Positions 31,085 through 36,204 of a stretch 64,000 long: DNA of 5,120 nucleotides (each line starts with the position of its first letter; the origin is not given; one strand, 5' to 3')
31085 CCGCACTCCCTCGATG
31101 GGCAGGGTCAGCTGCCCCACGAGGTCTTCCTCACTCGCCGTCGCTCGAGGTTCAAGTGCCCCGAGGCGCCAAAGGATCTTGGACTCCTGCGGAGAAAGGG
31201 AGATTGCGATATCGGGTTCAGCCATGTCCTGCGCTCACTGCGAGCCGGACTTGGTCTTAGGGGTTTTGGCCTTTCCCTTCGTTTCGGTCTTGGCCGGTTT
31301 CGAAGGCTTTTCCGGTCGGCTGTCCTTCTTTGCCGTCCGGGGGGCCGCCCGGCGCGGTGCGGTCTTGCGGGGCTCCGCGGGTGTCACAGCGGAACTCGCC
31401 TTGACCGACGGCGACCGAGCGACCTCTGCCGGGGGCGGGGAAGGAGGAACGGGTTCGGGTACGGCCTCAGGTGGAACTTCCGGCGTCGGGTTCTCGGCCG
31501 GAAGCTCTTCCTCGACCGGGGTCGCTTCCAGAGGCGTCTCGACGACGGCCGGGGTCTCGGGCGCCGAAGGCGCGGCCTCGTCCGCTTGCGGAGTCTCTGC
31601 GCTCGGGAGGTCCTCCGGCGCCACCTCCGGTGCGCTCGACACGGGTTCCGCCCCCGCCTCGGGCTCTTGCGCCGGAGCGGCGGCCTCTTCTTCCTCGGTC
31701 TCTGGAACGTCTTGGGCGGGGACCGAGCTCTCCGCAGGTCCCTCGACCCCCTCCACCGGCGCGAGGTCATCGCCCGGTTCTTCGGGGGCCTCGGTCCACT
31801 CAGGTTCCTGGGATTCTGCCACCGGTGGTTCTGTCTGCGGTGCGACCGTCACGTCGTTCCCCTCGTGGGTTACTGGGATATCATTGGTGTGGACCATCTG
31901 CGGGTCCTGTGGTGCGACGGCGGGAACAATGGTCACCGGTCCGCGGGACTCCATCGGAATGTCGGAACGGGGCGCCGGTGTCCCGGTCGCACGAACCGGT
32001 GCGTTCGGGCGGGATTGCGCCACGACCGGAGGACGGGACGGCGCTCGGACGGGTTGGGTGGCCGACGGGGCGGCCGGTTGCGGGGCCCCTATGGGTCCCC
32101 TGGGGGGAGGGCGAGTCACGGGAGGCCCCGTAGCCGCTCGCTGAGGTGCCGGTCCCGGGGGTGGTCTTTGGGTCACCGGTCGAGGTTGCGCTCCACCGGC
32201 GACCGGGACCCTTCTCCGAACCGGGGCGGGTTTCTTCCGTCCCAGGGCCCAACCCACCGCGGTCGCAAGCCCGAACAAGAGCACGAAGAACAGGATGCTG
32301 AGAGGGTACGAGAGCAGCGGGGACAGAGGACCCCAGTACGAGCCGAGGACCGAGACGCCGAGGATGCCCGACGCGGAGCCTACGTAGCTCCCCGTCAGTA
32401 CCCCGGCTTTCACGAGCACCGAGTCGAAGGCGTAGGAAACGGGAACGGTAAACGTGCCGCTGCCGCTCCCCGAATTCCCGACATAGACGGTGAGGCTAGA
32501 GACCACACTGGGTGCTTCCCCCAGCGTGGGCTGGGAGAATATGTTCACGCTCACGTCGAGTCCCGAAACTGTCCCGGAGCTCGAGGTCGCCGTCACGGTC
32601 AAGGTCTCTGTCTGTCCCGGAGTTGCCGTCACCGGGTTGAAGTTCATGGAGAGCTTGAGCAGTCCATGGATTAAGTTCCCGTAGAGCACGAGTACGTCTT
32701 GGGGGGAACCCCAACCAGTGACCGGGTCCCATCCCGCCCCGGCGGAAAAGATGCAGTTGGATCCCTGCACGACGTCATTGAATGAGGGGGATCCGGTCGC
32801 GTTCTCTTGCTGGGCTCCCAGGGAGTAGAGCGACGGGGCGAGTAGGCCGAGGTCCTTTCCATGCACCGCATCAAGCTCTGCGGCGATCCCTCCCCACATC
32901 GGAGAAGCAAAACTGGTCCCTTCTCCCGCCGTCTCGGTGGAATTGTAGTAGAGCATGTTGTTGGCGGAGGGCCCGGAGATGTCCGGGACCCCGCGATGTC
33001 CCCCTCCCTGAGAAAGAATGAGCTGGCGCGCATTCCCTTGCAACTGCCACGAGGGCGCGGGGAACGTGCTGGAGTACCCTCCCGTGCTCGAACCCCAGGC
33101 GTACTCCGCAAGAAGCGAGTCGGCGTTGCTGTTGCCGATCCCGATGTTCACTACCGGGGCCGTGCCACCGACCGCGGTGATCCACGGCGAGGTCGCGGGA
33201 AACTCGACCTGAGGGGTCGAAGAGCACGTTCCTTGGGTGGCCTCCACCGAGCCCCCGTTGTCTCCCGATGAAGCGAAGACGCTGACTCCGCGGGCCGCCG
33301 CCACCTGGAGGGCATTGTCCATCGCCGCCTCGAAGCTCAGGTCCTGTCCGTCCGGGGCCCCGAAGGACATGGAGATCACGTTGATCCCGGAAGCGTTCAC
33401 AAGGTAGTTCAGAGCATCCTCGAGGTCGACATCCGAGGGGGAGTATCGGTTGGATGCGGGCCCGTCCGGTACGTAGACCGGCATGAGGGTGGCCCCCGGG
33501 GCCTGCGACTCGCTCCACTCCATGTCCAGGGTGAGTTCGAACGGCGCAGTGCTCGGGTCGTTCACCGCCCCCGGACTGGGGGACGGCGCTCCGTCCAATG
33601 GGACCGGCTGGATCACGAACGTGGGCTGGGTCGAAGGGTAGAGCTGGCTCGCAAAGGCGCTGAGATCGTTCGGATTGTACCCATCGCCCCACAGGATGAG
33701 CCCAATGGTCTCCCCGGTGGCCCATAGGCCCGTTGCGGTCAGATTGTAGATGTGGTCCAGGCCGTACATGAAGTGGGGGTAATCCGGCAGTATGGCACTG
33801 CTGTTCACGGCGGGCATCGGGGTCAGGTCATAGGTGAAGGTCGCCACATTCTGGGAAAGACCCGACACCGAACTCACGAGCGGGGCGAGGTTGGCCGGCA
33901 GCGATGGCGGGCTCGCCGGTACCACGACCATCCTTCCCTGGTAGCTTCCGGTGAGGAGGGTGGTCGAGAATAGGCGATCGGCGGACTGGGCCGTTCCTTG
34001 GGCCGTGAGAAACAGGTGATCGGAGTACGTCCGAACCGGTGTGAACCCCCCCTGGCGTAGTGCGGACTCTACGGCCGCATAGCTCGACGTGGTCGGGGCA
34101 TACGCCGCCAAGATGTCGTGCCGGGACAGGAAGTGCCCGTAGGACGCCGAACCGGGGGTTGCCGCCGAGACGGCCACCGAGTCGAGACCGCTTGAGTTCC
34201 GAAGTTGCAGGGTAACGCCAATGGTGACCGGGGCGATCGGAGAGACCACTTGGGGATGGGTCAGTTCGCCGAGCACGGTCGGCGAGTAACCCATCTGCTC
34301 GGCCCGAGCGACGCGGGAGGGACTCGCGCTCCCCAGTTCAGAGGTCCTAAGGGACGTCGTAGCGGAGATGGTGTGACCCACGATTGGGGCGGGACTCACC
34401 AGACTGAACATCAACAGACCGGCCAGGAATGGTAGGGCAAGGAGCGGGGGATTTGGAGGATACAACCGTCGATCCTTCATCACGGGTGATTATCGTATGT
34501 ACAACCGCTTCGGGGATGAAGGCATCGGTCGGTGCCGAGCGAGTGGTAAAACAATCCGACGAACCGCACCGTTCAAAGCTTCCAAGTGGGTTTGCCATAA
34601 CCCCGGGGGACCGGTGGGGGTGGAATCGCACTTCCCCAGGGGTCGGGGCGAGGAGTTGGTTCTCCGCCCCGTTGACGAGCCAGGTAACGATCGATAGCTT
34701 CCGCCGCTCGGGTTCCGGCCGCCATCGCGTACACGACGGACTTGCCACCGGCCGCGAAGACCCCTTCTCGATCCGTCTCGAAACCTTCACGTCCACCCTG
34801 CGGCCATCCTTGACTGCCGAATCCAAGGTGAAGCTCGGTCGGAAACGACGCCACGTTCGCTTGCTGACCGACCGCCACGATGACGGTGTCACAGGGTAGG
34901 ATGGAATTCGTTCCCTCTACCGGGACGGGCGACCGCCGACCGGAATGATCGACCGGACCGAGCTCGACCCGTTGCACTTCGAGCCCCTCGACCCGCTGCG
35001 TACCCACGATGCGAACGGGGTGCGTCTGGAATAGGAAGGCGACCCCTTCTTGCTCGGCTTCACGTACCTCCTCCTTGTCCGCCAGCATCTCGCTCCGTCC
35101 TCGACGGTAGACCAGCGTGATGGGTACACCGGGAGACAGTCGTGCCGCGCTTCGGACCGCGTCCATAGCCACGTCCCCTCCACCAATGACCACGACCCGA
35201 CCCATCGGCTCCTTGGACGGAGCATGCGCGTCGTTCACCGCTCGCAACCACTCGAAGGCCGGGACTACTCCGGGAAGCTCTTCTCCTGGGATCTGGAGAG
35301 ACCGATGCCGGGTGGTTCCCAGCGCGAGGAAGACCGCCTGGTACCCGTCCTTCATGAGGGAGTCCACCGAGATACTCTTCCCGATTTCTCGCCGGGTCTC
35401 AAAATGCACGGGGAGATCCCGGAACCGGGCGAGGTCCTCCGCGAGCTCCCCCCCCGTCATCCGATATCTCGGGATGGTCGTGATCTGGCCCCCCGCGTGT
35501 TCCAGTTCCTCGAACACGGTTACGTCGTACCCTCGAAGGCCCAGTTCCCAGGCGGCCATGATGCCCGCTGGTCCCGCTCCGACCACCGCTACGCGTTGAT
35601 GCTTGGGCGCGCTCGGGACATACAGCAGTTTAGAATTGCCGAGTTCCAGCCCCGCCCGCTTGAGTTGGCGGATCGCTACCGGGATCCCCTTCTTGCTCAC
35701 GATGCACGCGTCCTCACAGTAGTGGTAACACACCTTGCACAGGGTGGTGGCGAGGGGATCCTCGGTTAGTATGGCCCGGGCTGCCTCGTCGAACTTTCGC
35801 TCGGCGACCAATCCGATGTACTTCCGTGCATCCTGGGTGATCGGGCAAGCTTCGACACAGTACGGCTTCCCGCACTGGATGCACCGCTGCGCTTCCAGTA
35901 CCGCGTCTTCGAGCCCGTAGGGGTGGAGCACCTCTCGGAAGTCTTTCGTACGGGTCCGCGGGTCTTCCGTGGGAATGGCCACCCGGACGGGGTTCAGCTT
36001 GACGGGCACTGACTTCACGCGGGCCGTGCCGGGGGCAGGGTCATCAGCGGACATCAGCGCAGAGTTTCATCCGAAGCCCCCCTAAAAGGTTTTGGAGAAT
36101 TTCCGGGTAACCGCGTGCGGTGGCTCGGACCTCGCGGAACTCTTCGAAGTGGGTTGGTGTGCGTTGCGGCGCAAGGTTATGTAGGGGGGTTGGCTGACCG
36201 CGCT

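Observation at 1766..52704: One Cys-pair Ig-like stalk module (~86 aa, at least 17 copies) shared by four giant C-terminally anchored surface proteins with unrelated heads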

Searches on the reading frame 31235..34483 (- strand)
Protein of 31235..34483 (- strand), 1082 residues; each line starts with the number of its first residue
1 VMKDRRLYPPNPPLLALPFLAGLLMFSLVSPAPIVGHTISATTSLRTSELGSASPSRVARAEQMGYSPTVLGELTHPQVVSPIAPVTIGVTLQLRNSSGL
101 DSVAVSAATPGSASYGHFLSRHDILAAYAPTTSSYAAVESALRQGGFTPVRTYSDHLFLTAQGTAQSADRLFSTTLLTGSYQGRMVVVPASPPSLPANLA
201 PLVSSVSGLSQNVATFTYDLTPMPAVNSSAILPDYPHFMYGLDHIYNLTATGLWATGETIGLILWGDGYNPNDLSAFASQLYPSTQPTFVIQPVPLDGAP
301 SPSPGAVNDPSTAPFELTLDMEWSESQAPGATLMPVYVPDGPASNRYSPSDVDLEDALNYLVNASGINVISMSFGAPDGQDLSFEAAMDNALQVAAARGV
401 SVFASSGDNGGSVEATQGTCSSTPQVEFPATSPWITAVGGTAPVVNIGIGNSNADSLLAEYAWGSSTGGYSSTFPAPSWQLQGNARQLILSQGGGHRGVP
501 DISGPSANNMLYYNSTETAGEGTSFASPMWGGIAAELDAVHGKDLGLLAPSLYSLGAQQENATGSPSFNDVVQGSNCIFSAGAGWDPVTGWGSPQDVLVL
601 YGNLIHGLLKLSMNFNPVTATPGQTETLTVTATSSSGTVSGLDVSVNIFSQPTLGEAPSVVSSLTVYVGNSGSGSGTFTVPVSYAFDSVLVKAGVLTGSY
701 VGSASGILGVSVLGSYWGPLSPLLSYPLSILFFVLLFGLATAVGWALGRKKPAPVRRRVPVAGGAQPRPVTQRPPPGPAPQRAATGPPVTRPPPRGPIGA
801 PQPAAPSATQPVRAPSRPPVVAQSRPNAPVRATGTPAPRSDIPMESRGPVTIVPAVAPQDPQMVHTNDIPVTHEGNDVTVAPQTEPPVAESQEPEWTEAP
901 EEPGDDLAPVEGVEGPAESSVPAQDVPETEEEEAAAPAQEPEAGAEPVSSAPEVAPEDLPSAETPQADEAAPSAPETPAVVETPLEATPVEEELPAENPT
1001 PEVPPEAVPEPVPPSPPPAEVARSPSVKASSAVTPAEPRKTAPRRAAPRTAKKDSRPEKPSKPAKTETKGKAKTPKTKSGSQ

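Call 19: search_protein_families(library=pfam, proteins=[window:31235-34483:-], max_evalue=0.00001)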
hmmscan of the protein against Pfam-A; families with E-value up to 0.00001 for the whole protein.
window:31235-34483:- (1082 aa): 2 families
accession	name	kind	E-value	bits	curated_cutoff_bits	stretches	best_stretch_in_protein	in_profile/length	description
PF09286.16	Pro-kuma_activ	-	4.6e-21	76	23.5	1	80-210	9-141/143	Pro-kumamolisin, activation domain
PF00082.27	Peptidase_S8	-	1.7e-10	41.2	21.8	1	324-538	74-254/288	Subtilase family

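Call 48: search_protein_families(library=ncbifam, proteins=[window:31235-34483:-], max_evalue=0.01)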
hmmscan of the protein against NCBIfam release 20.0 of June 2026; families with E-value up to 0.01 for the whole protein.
window:31235-34483:- (1082 aa): 1 family
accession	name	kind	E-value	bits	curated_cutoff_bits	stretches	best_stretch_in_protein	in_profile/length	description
NF049966.1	QH_SP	equivalog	0.00052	19.4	165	1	326-412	52-128/219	subtilisin-like serine protease QhpE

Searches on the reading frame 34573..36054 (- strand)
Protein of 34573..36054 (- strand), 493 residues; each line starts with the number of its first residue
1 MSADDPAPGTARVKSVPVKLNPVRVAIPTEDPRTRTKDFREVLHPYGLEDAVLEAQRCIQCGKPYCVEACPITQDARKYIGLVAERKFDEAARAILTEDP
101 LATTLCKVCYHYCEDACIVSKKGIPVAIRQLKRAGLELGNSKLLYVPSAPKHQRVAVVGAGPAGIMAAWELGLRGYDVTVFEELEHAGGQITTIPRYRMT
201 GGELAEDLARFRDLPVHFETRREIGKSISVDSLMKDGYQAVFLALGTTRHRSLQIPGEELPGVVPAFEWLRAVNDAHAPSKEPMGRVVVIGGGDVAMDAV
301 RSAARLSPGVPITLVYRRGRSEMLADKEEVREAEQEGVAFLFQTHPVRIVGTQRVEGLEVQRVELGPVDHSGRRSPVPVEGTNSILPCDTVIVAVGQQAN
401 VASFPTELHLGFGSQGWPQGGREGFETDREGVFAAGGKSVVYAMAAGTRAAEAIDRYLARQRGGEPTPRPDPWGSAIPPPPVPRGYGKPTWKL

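Call 19: search_protein_families(library=pfam, proteins=[window:34573-36054:-], max_evalue=0.00001)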
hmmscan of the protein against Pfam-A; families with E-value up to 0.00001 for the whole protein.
window:34573-36054:- (493 aa): 7 families
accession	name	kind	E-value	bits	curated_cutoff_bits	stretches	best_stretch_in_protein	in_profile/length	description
PF14691.11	Fer4_20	-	7.3e-25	87.4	25.8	1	35-133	1-102/113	Dihydroprymidine dehydrogenase domain II, 4Fe-4S cluster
PF07992.20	Pyr_redox_2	-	6.9e-24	85.2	26.1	1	154-437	2-275/291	Pyridine nucleotide-disulphide oxidoreductase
PF00070.33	Pyr_redox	-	1.8e-10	41.6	22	1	286-360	1-79/82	Pyridine nucleotide-disulphide oxidoreductase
PF13450.12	NAD_binding_8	-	3.2e-10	40.6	21.9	1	157-196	1-40/68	NAD(P)-binding Rossmann-like domain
PF13738.12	Pyr_redox_3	-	2.3e-09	37.4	30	0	241-436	128-305/305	Pyridine nucleotide-disulphide oxidoreductase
PF12831.13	FAD_oxidored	-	8.2e-06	25.8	27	1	155-201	2-48/416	FAD dependent oxidoreductase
PF03486.20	HI0933_like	-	9.5e-06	25.7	50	0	154-191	2-39/244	HI0933-like protein Rossmann domain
